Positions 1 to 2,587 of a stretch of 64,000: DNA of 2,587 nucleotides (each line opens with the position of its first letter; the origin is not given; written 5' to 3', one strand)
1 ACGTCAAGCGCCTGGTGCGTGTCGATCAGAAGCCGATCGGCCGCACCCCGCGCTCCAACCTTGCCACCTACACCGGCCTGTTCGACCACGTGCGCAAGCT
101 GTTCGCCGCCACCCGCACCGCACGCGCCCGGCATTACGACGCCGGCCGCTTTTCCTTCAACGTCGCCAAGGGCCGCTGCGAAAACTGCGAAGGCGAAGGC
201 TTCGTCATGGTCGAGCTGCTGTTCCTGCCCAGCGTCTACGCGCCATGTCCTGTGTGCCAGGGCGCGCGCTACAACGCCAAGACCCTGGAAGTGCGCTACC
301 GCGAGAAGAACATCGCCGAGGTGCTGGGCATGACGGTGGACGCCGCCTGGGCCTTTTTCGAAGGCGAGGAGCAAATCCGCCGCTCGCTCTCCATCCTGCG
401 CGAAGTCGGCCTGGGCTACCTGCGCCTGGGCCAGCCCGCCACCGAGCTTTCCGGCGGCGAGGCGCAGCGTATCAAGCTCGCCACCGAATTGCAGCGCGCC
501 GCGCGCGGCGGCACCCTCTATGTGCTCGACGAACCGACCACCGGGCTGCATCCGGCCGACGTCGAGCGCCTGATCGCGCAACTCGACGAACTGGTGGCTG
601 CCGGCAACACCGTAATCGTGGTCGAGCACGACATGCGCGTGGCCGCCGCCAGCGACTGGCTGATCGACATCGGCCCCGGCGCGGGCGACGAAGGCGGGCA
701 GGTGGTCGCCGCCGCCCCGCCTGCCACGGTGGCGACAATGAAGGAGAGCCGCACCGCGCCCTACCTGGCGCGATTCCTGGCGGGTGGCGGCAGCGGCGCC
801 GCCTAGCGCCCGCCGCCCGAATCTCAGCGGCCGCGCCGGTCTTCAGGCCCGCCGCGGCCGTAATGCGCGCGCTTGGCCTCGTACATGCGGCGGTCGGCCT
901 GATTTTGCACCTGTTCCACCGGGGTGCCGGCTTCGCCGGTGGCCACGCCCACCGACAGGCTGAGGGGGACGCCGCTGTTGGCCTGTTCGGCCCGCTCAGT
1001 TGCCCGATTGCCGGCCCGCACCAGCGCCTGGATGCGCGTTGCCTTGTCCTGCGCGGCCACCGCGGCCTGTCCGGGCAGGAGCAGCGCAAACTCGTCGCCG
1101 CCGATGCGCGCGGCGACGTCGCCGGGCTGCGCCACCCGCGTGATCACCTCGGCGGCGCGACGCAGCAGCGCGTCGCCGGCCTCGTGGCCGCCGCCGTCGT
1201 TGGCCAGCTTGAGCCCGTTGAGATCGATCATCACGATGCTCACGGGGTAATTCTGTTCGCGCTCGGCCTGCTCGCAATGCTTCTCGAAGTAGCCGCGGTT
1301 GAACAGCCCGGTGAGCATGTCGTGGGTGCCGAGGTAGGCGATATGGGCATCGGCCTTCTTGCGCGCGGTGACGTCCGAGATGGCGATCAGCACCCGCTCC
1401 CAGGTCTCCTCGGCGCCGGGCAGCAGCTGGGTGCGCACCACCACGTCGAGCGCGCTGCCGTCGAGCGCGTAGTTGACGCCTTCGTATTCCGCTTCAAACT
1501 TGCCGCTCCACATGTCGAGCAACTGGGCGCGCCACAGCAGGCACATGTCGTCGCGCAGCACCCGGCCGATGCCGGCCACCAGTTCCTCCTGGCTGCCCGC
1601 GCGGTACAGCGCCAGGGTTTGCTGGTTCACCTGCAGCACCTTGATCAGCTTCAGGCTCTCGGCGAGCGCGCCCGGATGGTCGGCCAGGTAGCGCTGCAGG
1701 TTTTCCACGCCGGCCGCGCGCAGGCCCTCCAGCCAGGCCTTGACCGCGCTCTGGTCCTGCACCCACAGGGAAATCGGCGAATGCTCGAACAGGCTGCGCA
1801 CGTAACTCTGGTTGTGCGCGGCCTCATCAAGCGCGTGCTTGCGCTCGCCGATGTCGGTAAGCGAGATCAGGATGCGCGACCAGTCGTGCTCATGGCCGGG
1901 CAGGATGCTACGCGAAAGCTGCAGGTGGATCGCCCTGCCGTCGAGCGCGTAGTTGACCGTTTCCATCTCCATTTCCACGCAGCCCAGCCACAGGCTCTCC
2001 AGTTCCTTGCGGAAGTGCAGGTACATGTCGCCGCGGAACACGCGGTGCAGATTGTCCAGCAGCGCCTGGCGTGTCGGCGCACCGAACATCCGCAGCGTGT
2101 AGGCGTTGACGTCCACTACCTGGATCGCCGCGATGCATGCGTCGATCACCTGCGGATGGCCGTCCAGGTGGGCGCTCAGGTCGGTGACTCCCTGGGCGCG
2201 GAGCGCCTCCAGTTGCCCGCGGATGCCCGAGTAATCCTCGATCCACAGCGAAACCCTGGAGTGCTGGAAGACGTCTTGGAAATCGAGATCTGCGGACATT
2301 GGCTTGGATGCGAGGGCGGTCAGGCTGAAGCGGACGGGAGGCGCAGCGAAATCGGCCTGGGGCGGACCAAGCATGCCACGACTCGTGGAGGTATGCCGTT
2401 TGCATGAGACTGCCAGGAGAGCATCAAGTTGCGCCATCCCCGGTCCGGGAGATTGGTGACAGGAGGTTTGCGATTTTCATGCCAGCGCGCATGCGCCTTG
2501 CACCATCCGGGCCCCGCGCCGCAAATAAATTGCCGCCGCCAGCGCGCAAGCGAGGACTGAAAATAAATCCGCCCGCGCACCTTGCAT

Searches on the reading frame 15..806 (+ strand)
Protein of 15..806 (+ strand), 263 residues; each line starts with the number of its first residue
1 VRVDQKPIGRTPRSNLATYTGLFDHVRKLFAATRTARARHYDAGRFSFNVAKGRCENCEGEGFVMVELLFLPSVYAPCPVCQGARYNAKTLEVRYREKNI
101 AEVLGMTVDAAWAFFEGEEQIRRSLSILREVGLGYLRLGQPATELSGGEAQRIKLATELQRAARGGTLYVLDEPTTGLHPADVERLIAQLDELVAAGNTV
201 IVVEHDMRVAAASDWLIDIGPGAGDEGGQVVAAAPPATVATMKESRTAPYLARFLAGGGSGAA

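Call 86: search_protein_families(library=pfam, proteins=[window:15-806:+], max_evalue=0.001)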
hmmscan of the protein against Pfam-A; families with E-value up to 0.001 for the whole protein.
window:15-806:+ (263 aa): 3 families
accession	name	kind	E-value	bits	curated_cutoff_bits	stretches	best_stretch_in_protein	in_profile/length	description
PF14258.12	DUF4350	-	2.4e-06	28.4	30.4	1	157-236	28-102/181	Domain of unknown function (DUF4350)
PF13304.12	AAA_21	-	3.6e-06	27.7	27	1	139-202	232-295/304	AAA domain, putative AbiEii toxin, Type IV TA system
PF00005.33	ABC_tran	-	0.0001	23.4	25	1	106-176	79-137/137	ABC transporter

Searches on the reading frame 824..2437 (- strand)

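Call 86: search_protein_families(library=pfam, proteins=[window:824-2437:-], max_evalue=0.001)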
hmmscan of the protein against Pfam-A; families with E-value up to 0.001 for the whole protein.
window:824-2437:- (537 aa): 1 family
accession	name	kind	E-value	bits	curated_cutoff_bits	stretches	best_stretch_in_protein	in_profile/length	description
PF00990.26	GGDEF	-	4.8e-34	117.9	23.8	1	371-525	2-158/161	Diguanylate cyclase, GGDEF domain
